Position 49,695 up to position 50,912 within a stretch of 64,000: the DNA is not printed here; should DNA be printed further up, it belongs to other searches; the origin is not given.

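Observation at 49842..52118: Two divergent tandem PilX-like paralogs with their own terminator, next to the motor/adhesin cluster, with no other type IV pilus genes in 64 kb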

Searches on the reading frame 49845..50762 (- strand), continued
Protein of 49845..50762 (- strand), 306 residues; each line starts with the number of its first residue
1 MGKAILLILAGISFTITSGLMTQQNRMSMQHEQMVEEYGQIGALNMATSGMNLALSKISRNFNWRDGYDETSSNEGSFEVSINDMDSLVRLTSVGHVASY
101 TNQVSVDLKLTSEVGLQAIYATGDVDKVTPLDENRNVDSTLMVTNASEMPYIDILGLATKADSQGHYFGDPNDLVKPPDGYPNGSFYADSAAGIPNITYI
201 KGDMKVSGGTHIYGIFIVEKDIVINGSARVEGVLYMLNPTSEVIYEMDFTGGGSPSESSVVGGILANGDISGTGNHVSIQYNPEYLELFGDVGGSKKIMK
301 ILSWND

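Call 38: find_homologous_proteins(query=L006:6311-8110:+, max_evalue=1e-100)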
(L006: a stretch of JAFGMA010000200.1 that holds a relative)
Query L006:6311-8110:+ (600 aa): 4796 proteins with E <= 1e-100 among 8000 candidates; the best 120 are listed.
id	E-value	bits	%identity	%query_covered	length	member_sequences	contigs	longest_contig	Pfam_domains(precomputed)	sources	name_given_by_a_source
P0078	0.0e+0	1330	100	100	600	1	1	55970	PF00437.27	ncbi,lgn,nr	ncbi:type II/IV secretion system protein [candidate division KSB1 bacterium]|nr:type II/IV secretion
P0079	0.0e+0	1050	77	100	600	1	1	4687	PF00437.27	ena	-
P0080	0.0e+0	1041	77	100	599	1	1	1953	PF00437.27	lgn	-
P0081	0.0e+0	1038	77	100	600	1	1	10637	PF00437.27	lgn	-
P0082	0.0e+0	1012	74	100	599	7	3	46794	PF00437.27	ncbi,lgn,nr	ncbi:MAG: GspE/PulE family protein [candidate division KSB1 bacterium]|nr:GspE/PulE family protein [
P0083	1.9e-298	1009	74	100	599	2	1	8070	PF00437.27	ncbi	-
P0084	6.3e-298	1007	74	100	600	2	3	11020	PF00437.27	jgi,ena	-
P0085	3.5e-297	1005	73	100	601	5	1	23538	PF00437.27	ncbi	-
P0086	6.5e-297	1004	74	100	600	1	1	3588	PF00437.27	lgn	-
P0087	1.0e-296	1003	74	100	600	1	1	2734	PF05157.21,PF00437.27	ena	-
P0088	2.4e-296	1002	73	100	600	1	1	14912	PF00437.27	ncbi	-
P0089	2.9e-296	1002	74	100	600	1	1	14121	PF00437.27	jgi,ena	-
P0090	5.6e-296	1001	74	100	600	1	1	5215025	PF00437.27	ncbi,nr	ncbi:MAG: type II/IV secretion system protein [bacterium]|nr:MAG: type II/IV secretion system protei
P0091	2.4e-295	999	74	100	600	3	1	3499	PF00437.27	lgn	-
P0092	1.1e-293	993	73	100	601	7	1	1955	PF00437.27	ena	-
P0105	6.0e-240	816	77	78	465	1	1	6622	PF00437.27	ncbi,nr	ncbi:type II/IV secretion system protein, partial [candidate division KSB1 bacterium]|nr:type II/IV 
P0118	2.7e-235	800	62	99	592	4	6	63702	PF00437.27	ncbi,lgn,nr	ncbi:type II/IV secretion system protein [candidate division KSB1 bacterium]|nr:GspE/PulE family pro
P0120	9.1e-235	799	62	99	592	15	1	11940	PF00437.27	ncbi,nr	ncbi:type II/IV secretion system protein [candidate division KSB1 bacterium]|nr:type II/IV secretion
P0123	1.5e-234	798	60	100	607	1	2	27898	PF00437.27,PF13555.13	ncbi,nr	ncbi:type II/IV secretion system protein [candidate division KSB1 bacterium]|nr:type II/IV secretion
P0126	9.7e-234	795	61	99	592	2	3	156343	PF00437.27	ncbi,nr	ncbi:MAG: type II/IV secretion system protein [candidate division KSB1 bacterium]|nr:type II/IV secr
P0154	2.1e-228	778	59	100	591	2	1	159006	PF00437.27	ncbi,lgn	-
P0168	8.4e-226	769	59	99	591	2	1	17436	PF00437.27,PF13555.13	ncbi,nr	ncbi:type II/IV secretion system protein [candidate division KSB1 bacterium]|nr:type II/IV secretion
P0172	3.7e-225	767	61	96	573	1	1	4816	PF05157.21,PF00437.27,PF13555.13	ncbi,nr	ncbi:MAG: GspE/PulE family protein [candidate division KSB1 bacterium]|nr:GspE/PulE family protein [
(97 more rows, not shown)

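Call 40: list_cluster_members(proteins=[P0001, P0002, P0118, P0120, P0123, P0126, P0168, P0154, P0105, P0172])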
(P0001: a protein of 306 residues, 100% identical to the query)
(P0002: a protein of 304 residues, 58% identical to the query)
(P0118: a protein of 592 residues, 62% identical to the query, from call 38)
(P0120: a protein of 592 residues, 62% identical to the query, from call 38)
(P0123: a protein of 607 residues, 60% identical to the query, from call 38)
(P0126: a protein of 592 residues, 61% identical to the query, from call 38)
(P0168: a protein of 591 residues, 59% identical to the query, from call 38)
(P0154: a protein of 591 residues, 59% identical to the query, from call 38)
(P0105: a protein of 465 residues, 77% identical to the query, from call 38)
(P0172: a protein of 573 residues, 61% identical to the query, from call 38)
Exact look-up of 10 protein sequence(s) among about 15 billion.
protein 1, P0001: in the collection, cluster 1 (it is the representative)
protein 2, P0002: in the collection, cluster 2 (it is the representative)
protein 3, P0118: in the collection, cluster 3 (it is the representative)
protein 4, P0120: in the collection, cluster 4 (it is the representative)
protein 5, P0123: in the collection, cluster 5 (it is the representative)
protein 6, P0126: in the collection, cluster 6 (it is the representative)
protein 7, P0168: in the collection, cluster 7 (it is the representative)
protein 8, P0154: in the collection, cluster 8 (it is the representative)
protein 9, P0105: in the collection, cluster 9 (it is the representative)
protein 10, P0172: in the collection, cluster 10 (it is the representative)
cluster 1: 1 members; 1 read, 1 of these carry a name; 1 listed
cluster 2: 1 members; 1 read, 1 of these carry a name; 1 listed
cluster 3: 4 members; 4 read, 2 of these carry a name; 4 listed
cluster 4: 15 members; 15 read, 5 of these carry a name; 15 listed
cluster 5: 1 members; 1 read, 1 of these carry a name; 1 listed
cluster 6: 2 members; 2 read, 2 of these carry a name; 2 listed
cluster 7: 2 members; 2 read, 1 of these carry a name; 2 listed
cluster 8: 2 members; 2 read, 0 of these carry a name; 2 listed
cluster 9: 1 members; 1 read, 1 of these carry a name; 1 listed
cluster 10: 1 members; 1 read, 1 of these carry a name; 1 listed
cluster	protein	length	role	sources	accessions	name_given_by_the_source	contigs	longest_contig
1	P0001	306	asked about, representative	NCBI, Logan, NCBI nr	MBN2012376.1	hypothetical protein JW960_23810 [candidate division KSB1 bacterium] | hypothetical protein [candidate division KSB1 bacterium]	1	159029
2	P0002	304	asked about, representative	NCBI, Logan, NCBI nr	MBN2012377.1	hypothetical protein JW960_23815 [candidate division KSB1 bacterium] | hypothetical protein [candidate division KSB1 bacterium]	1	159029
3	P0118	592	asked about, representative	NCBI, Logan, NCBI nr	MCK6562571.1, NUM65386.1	type II/IV secretion system protein [candidate division KSB1 bacterium] | GspE/PulE family protein [bacterium]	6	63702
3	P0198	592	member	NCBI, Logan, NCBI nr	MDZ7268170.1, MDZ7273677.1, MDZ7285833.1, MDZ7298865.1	MAG: type II/IV secretion system protein [candidate division KSB1 bacterium] | type II/IV secretion system protein [candidate division KSB1 bacterium]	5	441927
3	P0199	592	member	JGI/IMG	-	-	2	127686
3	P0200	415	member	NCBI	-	-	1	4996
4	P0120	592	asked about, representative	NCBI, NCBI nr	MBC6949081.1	type II/IV secretion system protein [candidate division KSB1 bacterium]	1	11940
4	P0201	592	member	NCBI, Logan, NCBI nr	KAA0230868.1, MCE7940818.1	type II/IV secretion system protein [candidate division KSB1 bacterium] | MAG: type II/IV secretion system protein [candidate division KSB1 bacterium]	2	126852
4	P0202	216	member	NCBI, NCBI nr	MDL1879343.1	hypothetical protein FBQ85_29890, partial [Cytophagia bacterium CHB2] | hypothetical protein [Cytophagia bacterium CHB2]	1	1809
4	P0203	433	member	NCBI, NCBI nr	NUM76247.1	type II/IV secretion system protein, partial [candidate division KSB1 bacterium] | type II/IV secretion system protein [candidate division KSB1 bacterium]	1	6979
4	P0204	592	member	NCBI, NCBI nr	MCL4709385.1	GspE/PulE family protein [bacterium]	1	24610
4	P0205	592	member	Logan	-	-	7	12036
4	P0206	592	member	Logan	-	-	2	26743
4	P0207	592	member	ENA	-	-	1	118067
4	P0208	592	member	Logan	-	-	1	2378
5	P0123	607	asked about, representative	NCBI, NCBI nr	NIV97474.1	type II/IV secretion system protein [candidate division KSB1 bacterium]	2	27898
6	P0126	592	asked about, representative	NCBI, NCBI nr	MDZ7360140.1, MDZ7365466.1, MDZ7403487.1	MAG: type II/IV secretion system protein [candidate division KSB1 bacterium] | type II/IV secretion system protein [candidate division KSB1 bacterium]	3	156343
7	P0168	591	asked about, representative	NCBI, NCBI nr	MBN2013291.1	type II/IV secretion system protein [candidate division KSB1 bacterium]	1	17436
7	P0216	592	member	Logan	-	-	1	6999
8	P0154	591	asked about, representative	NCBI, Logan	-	-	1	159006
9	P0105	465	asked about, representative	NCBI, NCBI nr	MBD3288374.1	type II/IV secretion system protein, partial [candidate division KSB1 bacterium] | type II/IV secretion system protein [candidate division KSB1 bacterium]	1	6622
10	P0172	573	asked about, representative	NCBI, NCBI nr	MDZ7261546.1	MAG: GspE/PulE family protein [candidate division KSB1 bacterium] | GspE/PulE family protein [candidate division KSB1 bacterium]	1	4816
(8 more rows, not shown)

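Call 42: find_encoding_contigs(protein=P0168, flank=10000, max_places=2)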
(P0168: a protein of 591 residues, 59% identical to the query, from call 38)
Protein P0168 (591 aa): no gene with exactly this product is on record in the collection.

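Call 43: find_encoding_contigs(protein=P0001, flank=1000, max_places=2)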
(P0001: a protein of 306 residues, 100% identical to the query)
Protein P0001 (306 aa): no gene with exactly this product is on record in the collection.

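Call 44: find_encoding_contigs(protein=P0216, flank=10000, max_places=2)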
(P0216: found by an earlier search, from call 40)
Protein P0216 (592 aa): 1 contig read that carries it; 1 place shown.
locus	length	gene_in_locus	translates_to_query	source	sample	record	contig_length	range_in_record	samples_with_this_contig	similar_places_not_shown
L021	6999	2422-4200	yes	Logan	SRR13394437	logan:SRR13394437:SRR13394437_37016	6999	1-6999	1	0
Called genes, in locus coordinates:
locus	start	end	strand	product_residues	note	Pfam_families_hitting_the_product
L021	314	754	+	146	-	-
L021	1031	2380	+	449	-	PF00482:T2SSF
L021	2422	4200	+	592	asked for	PF00437:T2SSE, PF13555:AAA_29 (weak)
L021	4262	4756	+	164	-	-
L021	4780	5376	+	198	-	-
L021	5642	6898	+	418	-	PF16241:DUF4900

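Call 45: find_encoding_contigs(protein=P0078, flank=1000, max_places=1)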
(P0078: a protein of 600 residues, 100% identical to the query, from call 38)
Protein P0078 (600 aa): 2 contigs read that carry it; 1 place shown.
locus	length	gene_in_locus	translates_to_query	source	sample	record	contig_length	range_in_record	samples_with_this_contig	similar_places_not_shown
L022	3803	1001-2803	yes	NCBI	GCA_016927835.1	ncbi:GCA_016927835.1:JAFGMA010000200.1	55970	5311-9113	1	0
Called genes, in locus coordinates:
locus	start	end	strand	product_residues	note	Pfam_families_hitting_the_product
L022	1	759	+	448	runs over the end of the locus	PF28597:T2SSF_N (faint), PF00482:T2SSF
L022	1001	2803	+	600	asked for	PF00437:T2SSE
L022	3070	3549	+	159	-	-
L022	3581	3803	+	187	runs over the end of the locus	-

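Call 51: search_solved_structures(query=A1, max_evalue=10)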
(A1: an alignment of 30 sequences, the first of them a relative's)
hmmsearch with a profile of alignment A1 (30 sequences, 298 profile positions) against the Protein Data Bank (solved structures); distinct sequences matched with E-value up to 10: 0.

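Call 52: find_related_loci(query=A1, collection=metagenome_contigs, flank=10000)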
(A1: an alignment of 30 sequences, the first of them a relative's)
Query A1 (306 aa) in metagenome_contigs; peptide patterns used: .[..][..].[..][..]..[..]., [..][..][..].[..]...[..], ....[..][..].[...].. (x = any residue, [..] = any of these).
295 stretches matched a pattern; 39 encode a relative of the query (tblastn E <= 1e-3); 39 distinct loci.
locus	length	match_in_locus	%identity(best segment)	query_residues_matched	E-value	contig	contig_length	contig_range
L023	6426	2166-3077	40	1-306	4e-66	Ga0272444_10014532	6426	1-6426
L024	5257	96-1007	39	1-306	3e-64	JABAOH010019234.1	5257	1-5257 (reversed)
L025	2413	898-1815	40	3-306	2e-64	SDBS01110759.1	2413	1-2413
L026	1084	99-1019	38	1-306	1e-66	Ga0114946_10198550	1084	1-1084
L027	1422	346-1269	38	1-306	5e-65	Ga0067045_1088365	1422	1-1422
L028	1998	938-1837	40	1-306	4e-62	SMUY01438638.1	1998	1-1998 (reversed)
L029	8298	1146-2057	39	1-306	4e-60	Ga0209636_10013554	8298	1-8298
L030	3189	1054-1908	39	5-306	2e-59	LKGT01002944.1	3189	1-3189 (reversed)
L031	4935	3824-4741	39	3-306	7e-59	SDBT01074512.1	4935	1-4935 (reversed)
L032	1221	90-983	41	1-306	1e-60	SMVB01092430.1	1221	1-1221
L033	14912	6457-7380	36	1-306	2e-57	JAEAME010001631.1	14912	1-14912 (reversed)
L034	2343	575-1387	39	20-306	4e-56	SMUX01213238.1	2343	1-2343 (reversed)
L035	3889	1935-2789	38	5-306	2e-54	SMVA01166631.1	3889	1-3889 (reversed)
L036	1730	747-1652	36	1-304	1e-55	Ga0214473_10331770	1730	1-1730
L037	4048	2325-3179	37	5-306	8e-54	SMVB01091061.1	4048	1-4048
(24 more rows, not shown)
